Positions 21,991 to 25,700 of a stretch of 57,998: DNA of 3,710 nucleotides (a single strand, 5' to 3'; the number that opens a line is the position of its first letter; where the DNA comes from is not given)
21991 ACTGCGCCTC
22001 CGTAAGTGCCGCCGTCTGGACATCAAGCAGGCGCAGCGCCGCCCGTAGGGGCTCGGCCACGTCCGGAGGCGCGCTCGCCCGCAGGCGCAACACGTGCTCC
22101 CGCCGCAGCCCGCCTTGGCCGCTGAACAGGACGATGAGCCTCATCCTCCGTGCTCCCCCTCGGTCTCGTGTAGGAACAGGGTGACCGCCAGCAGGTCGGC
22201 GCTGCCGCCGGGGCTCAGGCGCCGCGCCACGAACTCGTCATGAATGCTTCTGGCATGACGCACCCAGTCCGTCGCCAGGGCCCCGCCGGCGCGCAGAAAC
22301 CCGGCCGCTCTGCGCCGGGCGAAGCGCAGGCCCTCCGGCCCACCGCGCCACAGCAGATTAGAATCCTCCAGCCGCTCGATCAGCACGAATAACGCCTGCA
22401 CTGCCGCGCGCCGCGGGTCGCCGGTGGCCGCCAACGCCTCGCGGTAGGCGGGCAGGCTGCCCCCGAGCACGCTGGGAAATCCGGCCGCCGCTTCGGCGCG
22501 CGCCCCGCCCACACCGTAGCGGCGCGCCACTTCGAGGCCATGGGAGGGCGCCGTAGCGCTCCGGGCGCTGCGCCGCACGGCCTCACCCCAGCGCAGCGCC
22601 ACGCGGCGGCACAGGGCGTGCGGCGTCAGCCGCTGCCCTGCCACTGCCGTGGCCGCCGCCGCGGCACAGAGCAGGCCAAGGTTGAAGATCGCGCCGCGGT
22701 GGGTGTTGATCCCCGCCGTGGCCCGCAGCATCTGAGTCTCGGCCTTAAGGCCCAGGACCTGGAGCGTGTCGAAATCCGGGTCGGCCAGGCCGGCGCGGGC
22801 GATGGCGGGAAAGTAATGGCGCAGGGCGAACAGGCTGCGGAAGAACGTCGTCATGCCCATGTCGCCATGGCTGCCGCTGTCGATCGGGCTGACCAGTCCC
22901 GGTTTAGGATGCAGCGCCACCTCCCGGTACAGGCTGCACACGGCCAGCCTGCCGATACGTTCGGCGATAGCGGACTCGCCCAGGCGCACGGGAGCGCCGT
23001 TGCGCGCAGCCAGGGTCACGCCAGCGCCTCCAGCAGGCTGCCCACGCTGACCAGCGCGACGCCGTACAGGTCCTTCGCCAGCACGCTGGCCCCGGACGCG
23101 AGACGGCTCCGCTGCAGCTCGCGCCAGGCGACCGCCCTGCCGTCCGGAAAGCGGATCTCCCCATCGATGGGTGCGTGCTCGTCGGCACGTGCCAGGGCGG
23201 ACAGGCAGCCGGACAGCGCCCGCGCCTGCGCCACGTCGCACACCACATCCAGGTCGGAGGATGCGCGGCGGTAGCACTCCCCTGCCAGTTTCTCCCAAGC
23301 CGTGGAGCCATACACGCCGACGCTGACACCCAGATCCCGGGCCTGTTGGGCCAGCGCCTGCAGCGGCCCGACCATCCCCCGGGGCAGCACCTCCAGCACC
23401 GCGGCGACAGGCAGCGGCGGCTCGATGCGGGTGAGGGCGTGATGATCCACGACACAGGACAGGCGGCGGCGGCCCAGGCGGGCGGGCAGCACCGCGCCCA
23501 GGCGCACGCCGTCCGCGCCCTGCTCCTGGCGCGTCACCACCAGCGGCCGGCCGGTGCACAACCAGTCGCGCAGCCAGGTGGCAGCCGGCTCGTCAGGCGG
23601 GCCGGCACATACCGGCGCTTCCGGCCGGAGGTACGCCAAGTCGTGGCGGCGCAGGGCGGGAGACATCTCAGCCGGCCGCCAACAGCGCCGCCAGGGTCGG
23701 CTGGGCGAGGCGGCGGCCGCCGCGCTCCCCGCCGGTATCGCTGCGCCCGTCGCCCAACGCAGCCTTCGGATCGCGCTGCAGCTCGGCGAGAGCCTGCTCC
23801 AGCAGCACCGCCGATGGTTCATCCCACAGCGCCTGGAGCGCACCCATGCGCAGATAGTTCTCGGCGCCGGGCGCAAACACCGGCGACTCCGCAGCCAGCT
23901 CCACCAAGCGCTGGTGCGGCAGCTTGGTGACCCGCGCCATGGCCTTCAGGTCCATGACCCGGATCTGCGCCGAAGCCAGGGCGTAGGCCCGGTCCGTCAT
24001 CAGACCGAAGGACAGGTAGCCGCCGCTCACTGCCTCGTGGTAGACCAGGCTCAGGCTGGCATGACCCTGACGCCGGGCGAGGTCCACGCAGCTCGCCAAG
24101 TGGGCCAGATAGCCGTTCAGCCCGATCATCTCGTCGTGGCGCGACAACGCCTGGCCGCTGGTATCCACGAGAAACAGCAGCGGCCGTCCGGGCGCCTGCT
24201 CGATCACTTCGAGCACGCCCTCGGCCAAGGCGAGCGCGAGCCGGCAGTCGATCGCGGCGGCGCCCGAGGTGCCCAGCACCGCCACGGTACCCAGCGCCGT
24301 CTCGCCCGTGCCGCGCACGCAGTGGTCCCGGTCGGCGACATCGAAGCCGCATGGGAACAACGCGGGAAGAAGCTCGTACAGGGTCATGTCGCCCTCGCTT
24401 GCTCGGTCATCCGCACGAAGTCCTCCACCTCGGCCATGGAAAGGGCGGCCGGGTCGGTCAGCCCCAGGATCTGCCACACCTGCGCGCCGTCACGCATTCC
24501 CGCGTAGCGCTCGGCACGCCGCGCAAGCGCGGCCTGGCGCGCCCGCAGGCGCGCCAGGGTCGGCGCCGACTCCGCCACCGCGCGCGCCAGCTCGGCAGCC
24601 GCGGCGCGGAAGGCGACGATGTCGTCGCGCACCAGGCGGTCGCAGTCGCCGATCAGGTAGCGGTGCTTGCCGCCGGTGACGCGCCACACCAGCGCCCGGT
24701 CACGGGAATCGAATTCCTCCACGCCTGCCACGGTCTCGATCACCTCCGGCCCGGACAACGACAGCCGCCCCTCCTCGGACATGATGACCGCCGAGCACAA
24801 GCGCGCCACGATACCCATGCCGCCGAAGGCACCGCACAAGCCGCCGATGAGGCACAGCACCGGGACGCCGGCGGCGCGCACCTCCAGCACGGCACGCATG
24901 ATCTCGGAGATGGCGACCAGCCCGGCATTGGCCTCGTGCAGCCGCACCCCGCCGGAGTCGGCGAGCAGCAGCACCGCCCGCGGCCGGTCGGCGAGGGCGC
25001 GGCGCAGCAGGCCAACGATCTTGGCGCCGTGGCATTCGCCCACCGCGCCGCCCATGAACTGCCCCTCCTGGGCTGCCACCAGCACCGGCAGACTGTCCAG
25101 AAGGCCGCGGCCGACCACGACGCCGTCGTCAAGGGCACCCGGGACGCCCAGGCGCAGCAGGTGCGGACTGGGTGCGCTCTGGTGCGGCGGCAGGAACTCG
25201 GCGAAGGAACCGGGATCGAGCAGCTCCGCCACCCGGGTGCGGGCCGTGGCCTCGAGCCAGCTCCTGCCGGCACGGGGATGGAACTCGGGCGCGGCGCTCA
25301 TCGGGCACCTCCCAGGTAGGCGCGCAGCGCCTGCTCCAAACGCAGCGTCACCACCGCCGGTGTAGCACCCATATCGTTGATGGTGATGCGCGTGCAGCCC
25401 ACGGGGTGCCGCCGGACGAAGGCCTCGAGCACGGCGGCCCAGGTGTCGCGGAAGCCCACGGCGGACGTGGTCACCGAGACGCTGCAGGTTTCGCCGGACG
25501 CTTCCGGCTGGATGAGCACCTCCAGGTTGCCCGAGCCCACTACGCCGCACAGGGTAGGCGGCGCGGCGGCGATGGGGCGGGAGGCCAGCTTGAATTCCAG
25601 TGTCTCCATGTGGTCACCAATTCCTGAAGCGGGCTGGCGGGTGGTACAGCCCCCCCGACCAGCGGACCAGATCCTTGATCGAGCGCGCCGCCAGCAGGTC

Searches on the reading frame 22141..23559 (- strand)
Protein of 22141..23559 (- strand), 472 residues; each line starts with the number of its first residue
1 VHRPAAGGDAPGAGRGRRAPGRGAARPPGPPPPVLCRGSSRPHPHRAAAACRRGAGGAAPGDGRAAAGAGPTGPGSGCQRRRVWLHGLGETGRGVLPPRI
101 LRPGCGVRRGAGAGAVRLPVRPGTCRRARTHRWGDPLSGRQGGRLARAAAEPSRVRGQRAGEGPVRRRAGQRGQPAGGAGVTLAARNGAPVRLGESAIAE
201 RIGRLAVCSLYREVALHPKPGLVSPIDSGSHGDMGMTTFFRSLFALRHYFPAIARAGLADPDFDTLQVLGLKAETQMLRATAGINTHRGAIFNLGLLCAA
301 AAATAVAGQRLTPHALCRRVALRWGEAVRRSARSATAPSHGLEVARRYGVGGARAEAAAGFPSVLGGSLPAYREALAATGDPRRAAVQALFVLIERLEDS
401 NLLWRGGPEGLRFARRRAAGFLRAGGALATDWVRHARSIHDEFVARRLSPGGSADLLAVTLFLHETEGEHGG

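Call 68: search_protein_families(library=pfam, proteins=[window:22141-23559:-], max_evalue=0.0001)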
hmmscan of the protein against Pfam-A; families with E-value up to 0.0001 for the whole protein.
window:22141-23559:- (472 aa): 1 family
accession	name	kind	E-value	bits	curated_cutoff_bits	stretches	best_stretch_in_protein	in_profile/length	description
PF01874.21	CitG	-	2.5e-74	250.9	27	1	204-464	2-284/284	ATP:dephospho-CoA triphosphoribosyl transferase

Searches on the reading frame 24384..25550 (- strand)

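Call 68: search_protein_families(library=pfam, proteins=[window:24384-25550:-], max_evalue=0.0001)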
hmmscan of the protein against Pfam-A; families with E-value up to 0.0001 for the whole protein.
window:24384-25550:- (388 aa): 1 family
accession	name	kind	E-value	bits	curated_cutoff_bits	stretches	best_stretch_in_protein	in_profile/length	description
PF01039.27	Carboxyl_trans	-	1e-18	67.7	22.3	1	101-284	8-185/493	Carboxyl transferase domain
